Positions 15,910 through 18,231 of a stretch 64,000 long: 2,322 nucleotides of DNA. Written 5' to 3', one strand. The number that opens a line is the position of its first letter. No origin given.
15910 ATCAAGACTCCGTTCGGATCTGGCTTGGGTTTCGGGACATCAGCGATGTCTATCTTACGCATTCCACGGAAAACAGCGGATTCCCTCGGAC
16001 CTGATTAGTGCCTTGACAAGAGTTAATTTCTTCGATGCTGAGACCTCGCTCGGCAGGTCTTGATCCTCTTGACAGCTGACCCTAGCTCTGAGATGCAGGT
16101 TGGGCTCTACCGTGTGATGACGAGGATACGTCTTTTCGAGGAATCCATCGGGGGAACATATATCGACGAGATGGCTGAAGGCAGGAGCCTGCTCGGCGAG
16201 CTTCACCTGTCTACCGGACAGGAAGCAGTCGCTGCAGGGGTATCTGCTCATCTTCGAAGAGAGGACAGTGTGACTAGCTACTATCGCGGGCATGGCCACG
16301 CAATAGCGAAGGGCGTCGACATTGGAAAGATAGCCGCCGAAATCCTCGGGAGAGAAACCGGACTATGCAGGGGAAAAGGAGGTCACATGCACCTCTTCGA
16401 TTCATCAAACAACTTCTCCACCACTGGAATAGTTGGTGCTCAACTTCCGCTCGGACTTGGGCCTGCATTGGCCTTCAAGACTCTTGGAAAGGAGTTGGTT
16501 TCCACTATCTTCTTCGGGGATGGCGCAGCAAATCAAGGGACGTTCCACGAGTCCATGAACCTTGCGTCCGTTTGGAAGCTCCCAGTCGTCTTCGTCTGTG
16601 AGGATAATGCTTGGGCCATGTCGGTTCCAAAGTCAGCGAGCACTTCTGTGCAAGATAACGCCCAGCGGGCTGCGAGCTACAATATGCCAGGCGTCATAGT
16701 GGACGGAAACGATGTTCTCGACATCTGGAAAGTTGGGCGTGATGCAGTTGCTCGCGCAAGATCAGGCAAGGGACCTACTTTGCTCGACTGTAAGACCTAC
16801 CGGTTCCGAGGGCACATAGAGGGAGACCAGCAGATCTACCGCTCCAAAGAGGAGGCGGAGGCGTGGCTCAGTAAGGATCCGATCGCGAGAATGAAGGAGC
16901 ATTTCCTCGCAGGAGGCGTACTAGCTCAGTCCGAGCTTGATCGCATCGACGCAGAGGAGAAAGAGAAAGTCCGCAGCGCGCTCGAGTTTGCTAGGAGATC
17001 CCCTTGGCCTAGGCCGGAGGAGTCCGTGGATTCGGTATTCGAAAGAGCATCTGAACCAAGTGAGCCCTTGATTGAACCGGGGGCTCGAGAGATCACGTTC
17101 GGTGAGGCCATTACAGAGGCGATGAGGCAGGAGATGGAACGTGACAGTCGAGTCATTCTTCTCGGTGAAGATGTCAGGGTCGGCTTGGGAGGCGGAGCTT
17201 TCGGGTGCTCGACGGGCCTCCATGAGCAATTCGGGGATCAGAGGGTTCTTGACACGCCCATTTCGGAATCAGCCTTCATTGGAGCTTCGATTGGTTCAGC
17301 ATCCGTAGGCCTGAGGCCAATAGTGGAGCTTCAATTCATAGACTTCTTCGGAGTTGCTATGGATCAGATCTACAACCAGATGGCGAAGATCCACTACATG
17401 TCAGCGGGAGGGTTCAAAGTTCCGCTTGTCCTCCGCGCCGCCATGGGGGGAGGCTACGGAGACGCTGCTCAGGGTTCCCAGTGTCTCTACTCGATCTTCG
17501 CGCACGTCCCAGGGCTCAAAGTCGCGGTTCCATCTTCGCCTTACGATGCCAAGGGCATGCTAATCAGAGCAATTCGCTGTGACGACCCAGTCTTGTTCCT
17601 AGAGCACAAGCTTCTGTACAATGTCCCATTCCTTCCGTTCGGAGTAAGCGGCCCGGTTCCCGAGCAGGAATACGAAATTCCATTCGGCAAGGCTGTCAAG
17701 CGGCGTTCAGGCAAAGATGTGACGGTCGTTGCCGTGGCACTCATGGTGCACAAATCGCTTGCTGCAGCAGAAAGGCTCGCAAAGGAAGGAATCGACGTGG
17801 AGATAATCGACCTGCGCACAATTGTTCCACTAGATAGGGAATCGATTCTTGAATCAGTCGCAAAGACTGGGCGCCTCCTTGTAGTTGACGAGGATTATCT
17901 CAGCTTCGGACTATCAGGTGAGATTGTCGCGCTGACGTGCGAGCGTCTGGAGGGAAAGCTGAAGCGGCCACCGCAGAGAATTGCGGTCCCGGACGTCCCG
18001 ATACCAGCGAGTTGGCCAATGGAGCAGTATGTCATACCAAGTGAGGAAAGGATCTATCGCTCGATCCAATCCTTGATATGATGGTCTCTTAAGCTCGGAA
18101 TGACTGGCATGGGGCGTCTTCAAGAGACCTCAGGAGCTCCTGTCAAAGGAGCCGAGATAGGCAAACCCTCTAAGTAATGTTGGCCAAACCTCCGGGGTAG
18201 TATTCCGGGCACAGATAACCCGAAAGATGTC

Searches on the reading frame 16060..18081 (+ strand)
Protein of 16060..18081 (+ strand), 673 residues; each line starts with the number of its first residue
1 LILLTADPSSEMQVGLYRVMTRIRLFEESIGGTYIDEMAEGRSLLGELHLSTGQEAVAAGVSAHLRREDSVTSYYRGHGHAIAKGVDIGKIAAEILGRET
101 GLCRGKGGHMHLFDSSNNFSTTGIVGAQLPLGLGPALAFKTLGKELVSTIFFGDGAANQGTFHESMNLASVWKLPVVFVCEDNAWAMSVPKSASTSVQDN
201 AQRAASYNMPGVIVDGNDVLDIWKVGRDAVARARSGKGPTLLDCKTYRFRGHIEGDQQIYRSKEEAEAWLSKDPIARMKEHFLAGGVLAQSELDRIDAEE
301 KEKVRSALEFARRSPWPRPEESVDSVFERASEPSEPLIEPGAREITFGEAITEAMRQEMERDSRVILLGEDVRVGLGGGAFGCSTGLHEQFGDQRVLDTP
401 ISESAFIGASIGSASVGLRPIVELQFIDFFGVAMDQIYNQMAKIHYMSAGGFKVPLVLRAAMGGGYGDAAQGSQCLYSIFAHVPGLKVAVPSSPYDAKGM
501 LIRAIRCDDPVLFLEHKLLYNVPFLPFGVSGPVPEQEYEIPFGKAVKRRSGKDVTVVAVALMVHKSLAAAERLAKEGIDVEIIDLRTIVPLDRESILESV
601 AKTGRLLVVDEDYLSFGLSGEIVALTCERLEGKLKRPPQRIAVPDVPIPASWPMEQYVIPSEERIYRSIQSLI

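Call 53: search_protein_families(library=pfam, proteins=[window:16060-18081:+])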
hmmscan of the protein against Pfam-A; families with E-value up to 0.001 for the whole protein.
window:16060-18081:+ (673 aa): 4 families
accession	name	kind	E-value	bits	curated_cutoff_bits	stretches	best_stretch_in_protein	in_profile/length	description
PF00676.26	E1_dh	-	7.7e-81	271.8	22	1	46-319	24-299/300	Dehydrogenase E1 component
PF02779.29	Transket_pyr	-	1.5e-40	139.2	27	1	344-521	2-173/174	Transketolase, pyrimidine binding domain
PF02780.25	Transketolase_C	-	4.6e-35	120.7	25.9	1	543-665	1-124/124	Transketolase, C-terminal domain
PF00456.26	Transketolase_N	-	0.00098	18.6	22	0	150-247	149-244/334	Transketolase, thiamine diphosphate binding domain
